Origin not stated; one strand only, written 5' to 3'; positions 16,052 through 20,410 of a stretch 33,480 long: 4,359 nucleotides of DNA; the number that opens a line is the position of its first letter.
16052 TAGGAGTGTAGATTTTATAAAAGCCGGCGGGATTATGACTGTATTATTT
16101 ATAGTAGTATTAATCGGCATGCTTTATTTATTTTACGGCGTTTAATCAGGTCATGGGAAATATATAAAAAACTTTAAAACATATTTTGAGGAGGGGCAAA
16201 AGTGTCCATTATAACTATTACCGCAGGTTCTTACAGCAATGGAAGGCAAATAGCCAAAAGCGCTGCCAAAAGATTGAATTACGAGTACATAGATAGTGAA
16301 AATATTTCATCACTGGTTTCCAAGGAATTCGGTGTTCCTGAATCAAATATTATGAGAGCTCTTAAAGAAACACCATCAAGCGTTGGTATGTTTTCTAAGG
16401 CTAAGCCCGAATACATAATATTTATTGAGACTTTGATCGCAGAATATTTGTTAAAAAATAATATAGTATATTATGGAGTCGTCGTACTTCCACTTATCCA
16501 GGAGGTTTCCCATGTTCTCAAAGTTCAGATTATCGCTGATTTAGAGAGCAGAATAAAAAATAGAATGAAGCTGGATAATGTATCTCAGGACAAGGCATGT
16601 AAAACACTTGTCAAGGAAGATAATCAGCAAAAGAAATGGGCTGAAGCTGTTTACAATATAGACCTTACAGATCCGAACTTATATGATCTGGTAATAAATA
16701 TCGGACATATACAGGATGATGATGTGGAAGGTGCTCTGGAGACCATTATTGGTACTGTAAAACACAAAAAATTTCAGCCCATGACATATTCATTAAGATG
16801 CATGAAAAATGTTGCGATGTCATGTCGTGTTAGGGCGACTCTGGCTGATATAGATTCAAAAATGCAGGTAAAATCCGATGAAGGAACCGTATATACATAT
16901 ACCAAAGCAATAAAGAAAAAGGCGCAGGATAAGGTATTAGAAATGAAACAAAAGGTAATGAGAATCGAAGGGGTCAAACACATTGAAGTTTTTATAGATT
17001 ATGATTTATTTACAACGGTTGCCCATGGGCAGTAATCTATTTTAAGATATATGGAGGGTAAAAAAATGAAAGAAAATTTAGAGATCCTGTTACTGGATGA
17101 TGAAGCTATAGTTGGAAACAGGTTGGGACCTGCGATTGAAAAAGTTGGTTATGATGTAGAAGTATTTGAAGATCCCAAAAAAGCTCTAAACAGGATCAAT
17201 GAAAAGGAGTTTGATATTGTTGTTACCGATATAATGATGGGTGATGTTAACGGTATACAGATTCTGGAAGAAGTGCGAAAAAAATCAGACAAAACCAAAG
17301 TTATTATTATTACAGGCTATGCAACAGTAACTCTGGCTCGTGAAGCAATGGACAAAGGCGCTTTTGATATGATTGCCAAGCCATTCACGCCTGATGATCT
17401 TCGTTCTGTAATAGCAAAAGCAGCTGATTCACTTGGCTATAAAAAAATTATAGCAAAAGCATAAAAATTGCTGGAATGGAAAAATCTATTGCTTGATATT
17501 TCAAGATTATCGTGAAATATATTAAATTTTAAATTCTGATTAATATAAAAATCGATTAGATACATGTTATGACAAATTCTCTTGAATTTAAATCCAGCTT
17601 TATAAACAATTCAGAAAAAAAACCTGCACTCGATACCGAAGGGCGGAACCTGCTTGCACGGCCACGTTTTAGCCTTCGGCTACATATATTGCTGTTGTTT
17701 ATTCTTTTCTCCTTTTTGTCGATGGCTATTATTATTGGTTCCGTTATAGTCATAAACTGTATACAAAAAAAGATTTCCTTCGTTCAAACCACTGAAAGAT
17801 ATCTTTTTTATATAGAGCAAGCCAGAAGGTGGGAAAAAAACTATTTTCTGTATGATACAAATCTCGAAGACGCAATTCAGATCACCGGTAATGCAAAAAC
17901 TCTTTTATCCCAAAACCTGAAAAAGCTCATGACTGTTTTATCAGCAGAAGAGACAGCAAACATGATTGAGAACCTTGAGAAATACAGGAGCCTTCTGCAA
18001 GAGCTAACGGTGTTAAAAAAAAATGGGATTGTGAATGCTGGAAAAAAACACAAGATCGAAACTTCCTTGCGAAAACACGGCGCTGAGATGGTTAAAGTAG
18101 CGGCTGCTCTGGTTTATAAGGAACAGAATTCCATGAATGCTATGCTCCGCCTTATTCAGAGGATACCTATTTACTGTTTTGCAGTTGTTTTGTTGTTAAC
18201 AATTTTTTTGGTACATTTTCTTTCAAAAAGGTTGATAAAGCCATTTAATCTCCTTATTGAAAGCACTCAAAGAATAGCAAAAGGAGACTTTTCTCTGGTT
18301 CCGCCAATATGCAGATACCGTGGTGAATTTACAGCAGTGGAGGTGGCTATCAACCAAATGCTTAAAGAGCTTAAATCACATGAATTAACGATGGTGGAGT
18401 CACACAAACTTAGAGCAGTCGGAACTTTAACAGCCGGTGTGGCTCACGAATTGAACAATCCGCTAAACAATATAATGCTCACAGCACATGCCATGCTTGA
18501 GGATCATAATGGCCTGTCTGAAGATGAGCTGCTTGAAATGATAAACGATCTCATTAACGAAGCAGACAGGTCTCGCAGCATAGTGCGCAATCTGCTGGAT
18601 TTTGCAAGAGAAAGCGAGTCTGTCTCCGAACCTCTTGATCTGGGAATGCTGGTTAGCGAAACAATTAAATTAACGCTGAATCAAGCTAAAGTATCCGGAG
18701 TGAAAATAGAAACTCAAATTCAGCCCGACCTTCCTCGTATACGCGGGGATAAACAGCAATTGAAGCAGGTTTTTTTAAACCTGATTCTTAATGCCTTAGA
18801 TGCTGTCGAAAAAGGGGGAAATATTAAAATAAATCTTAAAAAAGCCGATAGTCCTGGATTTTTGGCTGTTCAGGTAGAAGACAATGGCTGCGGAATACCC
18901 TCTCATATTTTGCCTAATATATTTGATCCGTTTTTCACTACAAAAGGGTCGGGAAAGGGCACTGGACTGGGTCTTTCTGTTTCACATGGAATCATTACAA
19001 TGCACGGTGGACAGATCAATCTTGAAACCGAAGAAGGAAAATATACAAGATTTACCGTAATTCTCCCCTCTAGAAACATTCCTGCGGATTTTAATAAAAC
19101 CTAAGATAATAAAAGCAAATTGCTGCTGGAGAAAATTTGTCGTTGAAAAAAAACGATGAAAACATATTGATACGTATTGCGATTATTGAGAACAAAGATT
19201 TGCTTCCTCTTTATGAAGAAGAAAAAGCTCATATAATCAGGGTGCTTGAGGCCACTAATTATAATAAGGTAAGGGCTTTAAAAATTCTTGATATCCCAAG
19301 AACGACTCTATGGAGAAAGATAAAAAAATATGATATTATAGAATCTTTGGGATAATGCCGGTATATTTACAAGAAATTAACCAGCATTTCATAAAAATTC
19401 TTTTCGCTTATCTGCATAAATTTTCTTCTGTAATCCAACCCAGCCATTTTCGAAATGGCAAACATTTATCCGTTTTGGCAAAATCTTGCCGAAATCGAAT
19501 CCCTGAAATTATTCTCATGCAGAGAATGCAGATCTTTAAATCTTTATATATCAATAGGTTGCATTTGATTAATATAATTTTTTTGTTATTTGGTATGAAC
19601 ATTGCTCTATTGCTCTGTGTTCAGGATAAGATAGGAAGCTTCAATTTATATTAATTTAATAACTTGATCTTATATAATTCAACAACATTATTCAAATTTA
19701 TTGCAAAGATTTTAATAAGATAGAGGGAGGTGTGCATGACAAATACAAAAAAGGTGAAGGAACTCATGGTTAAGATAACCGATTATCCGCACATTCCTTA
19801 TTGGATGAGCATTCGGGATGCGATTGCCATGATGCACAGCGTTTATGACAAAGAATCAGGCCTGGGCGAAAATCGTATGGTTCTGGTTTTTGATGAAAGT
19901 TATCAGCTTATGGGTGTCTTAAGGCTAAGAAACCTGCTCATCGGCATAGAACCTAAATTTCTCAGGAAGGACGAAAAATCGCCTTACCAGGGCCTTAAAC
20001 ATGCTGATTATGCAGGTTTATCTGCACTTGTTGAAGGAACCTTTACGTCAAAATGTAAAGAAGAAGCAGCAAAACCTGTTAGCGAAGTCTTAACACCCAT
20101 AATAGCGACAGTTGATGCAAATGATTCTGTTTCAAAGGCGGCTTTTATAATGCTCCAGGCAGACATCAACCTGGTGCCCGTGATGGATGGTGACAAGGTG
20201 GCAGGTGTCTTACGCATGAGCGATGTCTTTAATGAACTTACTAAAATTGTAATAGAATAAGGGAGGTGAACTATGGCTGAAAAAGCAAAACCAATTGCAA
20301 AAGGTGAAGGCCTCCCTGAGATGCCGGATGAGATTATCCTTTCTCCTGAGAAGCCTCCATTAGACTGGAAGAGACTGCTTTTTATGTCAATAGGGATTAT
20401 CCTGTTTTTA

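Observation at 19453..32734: Three copies of one modular sigma54 control region (UAS, IHF box, -24/-12) at identical spacing tie together the Ehr-type operon, a CBS-DASS transporter operon and a second CBS gene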

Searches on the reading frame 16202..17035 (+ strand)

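Call 8: search_protein_families(library=pfam, proteins=[window:16202-17035:+])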
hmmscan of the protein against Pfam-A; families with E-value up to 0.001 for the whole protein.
window:16202-17035:+ (277 aa): 1 family
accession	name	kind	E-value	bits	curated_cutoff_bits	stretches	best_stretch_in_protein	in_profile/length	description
PF13189.12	Cytidylate_kin2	-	2.6e-29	103.1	28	1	3-168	1-175/176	Cytidylate kinase-like family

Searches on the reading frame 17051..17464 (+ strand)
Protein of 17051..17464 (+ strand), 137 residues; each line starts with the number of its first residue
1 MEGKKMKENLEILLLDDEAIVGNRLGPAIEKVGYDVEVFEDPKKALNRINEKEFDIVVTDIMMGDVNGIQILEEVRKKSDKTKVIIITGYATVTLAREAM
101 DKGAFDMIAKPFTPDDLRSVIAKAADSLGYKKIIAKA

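Call 8: search_protein_families(library=pfam, proteins=[window:17051-17464:+])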
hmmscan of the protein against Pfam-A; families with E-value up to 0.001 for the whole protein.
window:17051-17464:+ (137 aa): 2 families
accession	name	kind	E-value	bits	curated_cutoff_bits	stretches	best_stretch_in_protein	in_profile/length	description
PF00072.30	Response_reg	-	2.2e-28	99.1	30.2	1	12-121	1-110/111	Response regulator receiver domain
PF23198.2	PDE8A_N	-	0.00087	19.7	29.6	0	21-87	22-89/147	PDE8A-like, N-terminal domain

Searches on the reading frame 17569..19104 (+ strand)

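Call 7: search_protein_families(library=pfam, proteins=[window:17569-19104:+])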
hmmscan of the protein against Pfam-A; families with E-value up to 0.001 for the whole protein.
window:17569-19104:+ (511 aa): 4 families
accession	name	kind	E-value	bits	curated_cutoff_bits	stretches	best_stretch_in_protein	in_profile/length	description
PF02518.31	HATPase_c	-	6.6e-29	101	26.4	1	393-502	1-110/111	Histidine kinase-, DNA gyrase B-, and HSP90-like ATPase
PF00512.31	HisKA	-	7.2e-14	52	26.9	1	285-348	3-63/66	His Kinase A (phospho-acceptor) domain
PF00672.30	HAMP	-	4.7e-10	40.1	25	1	217-269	1-52/53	HAMP domain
PF14501.12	HATPase_c_5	-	5e-05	23.6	22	1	397-493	5-96/102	GHKL domain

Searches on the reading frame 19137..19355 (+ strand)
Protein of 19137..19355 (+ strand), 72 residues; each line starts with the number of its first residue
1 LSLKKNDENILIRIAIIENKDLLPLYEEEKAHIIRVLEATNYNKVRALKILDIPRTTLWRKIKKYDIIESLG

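Call 7: search_protein_families(library=pfam, proteins=[window:19137-19355:+])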
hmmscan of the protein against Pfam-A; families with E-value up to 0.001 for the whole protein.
window:19137-19355:+ (72 aa): 1 family
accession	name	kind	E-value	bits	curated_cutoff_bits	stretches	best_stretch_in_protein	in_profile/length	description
PF02954.25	HTH_8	-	1.1e-12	47.9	22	1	27-65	4-42/42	Bacterial regulatory protein, Fis family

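Call 30: search_protein_families(library=ncbifam, proteins=[window:19137-19355:+], max_evalue=0.00001)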
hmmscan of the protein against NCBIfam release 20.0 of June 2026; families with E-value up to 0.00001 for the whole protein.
window:19137-19355:+ (72 aa): 2 families
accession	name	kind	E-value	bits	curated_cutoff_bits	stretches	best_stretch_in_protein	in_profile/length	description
NF008485.2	PRK11388.1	equivalog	6.9e-09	34.5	551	1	20-68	590-638/643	dihydroxyacetone kinase operon transcriptional regulator DhaR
NF041552.1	TF_PrdR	equivalog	1.9e-08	33.1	795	1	27-66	538-577/577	sigma-54 dependent transcriptional regulator PrdR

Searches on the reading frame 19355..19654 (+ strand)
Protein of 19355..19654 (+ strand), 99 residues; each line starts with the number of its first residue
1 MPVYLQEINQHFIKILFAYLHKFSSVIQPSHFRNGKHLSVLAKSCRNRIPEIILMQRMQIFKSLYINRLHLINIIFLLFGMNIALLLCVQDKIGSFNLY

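Call 7: search_protein_families(library=pfam, proteins=[window:19355-19654:+])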
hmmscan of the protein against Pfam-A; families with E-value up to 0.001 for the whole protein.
window:19355-19654:+ (99 aa): 0 families

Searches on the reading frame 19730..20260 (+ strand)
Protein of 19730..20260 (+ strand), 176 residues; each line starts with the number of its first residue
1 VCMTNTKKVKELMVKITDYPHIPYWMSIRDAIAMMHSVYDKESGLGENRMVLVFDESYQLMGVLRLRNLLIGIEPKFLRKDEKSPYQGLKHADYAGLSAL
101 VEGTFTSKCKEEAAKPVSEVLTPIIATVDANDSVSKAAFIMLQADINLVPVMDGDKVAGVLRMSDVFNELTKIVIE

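Call 7: search_protein_families(library=pfam, proteins=[window:19730-20260:+])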
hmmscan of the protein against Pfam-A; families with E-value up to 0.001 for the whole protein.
window:19730-20260:+ (176 aa): 1 family
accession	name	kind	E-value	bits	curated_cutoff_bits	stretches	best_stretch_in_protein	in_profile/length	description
PF00571.33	CBS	-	5.9e-12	46.2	24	1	117-170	1-55/57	CBS domain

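Call 30: search_protein_families(library=ncbifam, proteins=[window:19736-20260:+], max_evalue=0.00001)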
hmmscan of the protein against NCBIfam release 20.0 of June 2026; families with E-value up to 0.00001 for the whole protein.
window:19736-20260:+ (174 aa): 1 family
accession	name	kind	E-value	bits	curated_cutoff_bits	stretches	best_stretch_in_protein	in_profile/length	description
NF041552.1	TF_PrdR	equivalog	7.1e-06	24.6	795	0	105-169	62-126/577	sigma-54 dependent transcriptional regulator PrdR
